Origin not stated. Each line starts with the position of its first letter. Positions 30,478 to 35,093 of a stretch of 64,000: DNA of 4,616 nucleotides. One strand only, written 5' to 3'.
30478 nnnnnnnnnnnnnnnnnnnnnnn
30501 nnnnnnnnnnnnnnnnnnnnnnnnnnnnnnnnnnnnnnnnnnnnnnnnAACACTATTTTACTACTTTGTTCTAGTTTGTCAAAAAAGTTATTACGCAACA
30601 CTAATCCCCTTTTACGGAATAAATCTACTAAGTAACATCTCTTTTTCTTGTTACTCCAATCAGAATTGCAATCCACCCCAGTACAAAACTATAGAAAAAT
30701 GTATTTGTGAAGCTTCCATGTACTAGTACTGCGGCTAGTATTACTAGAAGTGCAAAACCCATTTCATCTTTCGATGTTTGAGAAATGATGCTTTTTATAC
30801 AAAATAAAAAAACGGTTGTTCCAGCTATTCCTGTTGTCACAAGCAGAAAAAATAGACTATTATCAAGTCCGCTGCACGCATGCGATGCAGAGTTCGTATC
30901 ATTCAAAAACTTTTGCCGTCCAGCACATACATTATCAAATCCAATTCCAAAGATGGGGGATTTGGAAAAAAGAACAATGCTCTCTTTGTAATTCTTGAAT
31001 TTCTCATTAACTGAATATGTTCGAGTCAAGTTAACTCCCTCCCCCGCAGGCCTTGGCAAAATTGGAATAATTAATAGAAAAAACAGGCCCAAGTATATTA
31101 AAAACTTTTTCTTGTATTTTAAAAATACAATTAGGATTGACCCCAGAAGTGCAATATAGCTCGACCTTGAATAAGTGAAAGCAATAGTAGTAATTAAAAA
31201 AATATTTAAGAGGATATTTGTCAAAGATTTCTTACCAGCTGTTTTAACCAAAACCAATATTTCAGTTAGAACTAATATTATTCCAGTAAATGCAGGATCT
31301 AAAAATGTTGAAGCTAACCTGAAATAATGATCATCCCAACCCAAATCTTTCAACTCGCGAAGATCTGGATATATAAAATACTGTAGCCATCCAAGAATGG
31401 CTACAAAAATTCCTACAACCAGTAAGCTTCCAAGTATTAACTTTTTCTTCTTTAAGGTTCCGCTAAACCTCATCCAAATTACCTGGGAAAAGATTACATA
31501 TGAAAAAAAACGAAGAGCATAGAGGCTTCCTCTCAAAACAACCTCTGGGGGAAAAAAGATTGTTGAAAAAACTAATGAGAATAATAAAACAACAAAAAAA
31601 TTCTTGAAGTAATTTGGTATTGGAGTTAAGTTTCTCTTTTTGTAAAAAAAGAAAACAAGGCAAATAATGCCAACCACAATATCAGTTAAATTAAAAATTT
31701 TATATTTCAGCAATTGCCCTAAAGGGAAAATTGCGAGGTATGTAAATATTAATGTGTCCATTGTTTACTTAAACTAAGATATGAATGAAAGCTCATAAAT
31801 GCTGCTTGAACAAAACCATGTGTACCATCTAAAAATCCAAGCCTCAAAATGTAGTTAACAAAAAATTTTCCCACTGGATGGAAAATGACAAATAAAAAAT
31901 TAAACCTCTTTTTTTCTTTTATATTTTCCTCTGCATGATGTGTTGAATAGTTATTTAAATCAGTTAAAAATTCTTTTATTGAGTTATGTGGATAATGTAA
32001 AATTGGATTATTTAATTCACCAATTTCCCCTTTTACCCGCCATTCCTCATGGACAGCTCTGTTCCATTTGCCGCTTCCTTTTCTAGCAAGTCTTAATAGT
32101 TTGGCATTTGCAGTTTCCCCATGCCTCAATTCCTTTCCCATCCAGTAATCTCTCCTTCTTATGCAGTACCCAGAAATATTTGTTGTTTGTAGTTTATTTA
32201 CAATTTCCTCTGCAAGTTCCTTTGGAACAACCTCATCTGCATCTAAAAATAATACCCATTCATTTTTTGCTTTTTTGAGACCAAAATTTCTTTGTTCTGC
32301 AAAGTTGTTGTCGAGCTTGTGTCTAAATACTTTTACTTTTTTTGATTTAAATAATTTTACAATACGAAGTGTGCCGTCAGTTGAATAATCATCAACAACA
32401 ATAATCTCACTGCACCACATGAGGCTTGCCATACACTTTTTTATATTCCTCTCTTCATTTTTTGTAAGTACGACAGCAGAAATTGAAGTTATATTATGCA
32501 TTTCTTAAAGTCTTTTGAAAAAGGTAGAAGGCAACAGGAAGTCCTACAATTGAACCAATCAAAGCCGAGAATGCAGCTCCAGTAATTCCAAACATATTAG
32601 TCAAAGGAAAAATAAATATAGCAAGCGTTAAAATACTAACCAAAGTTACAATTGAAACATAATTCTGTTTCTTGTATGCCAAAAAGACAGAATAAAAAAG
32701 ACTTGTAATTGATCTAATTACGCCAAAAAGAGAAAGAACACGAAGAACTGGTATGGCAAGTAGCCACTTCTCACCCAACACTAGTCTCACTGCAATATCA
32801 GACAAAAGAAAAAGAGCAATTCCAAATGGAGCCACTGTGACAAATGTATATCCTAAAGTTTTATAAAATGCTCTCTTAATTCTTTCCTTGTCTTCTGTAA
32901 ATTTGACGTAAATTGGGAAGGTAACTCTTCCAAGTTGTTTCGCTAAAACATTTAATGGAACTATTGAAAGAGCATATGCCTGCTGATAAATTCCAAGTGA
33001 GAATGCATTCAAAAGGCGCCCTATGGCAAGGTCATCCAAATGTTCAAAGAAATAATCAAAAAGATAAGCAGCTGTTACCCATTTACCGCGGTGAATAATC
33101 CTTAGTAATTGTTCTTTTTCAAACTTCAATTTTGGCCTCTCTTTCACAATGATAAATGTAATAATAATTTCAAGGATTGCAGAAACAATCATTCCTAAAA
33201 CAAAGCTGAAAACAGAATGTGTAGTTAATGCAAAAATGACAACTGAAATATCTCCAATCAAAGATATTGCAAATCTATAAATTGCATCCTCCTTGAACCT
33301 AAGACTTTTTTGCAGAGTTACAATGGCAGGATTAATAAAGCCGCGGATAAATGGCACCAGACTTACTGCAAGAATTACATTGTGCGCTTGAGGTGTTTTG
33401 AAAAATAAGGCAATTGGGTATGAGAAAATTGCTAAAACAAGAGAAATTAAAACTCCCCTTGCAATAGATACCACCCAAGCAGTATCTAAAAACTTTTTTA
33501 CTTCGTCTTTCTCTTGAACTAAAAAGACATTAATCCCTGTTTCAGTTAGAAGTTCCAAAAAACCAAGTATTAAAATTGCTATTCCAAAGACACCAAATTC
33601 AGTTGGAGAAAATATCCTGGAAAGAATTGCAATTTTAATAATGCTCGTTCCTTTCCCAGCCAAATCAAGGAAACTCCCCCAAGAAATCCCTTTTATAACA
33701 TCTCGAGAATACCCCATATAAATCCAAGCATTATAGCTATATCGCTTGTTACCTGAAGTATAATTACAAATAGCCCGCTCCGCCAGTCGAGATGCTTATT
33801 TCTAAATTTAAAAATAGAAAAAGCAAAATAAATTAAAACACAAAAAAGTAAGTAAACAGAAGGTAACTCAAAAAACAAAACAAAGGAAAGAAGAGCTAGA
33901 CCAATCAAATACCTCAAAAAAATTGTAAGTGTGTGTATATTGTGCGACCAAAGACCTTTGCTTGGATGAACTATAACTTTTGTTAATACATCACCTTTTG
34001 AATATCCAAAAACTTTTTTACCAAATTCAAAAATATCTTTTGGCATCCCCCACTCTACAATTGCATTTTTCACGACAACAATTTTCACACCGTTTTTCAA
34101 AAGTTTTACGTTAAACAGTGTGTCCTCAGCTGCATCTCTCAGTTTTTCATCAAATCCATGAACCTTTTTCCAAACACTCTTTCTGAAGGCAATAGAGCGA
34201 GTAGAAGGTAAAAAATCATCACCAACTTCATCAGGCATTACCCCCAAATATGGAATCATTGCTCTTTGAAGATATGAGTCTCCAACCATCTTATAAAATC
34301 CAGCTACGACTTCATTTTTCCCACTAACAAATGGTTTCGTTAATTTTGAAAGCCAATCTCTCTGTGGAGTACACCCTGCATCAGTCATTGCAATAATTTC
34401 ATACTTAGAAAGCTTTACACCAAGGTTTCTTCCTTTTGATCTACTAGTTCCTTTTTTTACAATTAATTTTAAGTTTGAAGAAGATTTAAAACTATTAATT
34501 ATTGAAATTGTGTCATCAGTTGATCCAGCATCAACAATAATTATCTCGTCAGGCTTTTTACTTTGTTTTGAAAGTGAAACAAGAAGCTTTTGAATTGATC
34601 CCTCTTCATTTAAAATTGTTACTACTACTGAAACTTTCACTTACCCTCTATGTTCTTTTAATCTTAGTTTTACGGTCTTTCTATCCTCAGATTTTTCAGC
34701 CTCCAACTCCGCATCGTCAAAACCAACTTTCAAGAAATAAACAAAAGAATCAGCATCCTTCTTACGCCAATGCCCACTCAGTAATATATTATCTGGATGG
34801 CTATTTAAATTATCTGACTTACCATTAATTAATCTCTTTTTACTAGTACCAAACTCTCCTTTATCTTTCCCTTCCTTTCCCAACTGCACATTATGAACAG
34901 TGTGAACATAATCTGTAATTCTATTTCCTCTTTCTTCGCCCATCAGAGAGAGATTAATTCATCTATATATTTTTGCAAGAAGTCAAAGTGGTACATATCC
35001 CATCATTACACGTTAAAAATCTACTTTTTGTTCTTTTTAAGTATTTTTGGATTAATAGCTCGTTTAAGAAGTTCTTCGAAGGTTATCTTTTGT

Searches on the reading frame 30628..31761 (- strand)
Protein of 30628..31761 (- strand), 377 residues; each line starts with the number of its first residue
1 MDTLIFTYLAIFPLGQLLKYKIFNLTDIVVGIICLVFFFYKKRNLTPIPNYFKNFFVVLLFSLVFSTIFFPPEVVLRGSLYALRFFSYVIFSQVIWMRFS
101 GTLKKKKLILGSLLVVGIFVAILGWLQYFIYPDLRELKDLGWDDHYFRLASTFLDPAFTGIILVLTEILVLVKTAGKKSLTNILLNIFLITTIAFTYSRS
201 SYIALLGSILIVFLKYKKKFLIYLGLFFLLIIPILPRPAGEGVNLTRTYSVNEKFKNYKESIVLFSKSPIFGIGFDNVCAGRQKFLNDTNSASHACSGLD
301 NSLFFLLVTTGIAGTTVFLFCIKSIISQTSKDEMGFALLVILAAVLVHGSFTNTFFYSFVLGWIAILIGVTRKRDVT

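Call 3: search_protein_families(library=pfam, proteins=[window:30628-31761:-], max_evalue=0.01)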
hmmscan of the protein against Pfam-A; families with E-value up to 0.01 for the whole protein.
window:30628-31761:- (377 aa): 1 family
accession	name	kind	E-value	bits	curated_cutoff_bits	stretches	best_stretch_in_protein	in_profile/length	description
PF04932.20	Wzy_C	-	2.2e-12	47.4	31.7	1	186-319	3-149/149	O-Antigen ligase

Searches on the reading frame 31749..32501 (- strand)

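Call 3: search_protein_families(library=pfam, proteins=[window:31749-32501:-], max_evalue=0.01)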
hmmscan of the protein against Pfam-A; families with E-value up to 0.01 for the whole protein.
window:31749-32501:- (250 aa): 4 families
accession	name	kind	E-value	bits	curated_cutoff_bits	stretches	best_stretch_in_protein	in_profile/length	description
PF00535.33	Glycos_transf_2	-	1.6e-25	90.4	23.3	1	8-130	1-129/168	Glycosyl transferase family 2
PF10111.15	Glyco_tranf_2_2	-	4e-09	36.8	27.3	1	31-109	30-111/276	Glycosyltransferase like family 2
PF13704.12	Glyco_tranf_2_4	-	2.8e-07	31.4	27.5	1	15-92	2-84/98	Glycosyl transferase family 2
PF13641.12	Glyco_tranf_2_3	-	0.0076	16.7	27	0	7-107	3-114/230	Glycosyltransferase like family 2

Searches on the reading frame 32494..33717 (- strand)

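Call 3: search_protein_families(library=pfam, proteins=[window:32494-33717:-], max_evalue=0.01)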
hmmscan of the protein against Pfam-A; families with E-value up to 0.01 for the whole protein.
window:32494-33717:- (407 aa): 3 families
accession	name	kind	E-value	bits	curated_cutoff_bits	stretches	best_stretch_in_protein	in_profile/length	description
PF13440.11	Polysacc_synt_3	-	2.7e-67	227.5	23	1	31-322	1-292/293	Polysaccharide biosynthesis protein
PF01943.22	Polysacc_synt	-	1.6e-32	113.4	28.2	2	8-272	2-272/274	Polysaccharide biosynthesis protein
PF05975.17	EcsB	-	4.9e-07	29.4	30.7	1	43-197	62-212/383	Bacterial ABC transporter protein EcsB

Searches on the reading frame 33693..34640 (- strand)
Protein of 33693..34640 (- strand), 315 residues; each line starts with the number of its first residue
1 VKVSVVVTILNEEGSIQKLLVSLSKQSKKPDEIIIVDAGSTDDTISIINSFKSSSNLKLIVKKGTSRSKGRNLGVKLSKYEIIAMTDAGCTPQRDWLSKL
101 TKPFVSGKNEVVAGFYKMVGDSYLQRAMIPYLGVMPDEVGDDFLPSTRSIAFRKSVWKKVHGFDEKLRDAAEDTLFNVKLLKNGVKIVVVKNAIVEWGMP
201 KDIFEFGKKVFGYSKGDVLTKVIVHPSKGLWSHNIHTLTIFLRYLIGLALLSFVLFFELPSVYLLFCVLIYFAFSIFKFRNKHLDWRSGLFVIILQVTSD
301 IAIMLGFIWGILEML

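Call 3: search_protein_families(library=pfam, proteins=[window:33693-34640:-], max_evalue=0.01)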
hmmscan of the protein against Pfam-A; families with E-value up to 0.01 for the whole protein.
window:33693-34640:- (315 aa): 5 families
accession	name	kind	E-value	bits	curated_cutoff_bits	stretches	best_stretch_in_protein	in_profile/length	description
PF00535.33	Glycos_transf_2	-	5.4e-21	75.7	23.3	1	4-122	1-121/168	Glycosyl transferase family 2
PF10111.15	Glyco_tranf_2_2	-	1.9e-12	47.7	27.3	1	4-187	1-206/276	Glycosyltransferase like family 2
PF13641.12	Glyco_tranf_2_3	-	3.5e-10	40.7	27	1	3-201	3-215/230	Glycosyltransferase like family 2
PF13632.12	Glyco_trans_2_3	-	3.9e-06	27.2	27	1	144-274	71-196/198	Glycosyl transferase family group 2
PF13506.12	Glyco_transf_21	-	0.0015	18.4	21.7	1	77-199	28-156/174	Glycosyl transferase family 21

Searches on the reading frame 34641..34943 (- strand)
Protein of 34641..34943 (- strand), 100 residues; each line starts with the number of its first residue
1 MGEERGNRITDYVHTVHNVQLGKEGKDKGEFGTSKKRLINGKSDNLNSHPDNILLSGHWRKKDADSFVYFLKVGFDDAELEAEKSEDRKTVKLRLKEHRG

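Call 3: search_protein_families(library=pfam, proteins=[window:34641-34943:-], max_evalue=0.01)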
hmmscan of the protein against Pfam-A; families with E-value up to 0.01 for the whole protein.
window:34641-34943:- (100 aa): 0 families

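Call 4: search_protein_families(library=ncbifam, proteins=[window:34641-34943:-], max_evalue=0.01)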
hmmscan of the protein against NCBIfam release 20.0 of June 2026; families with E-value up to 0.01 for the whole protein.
window:34641-34943:- (100 aa): 0 families

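Call 5: search_protein_families(library=padloc, proteins=[window:34641-34943:-], max_evalue=0.01)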
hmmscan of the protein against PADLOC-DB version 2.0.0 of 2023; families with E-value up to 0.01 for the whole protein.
window:34641-34943:- (100 aa): 0 families

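Call 23: find_homologous_proteins(query=window:34641-34943:-, max_evalue=0.001)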
Query window:34641-34943:- (100 aa): 1 proteins with E <= 0.001 among 2 candidates.
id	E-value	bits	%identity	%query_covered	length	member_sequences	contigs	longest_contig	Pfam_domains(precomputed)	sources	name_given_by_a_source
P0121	6.7e-60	217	100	100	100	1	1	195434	-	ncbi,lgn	-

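Call 42: search_protein_families(library=pfam, proteins=[window:34644-34943:-], max_evalue=10)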
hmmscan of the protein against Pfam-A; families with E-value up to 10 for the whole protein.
seq(100 aa): 0 families

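Call 52: search_protein_representatives(protein=window:34641-34943:-)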
Query: 100 residues. Proteins with E-value up to 0.001 (for the whole library): 1; up to 1e-10: 1; up to 1e-30: 1. The best 1 are listed.
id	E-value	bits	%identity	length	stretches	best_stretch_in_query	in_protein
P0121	2.1e-60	217.4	100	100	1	1-100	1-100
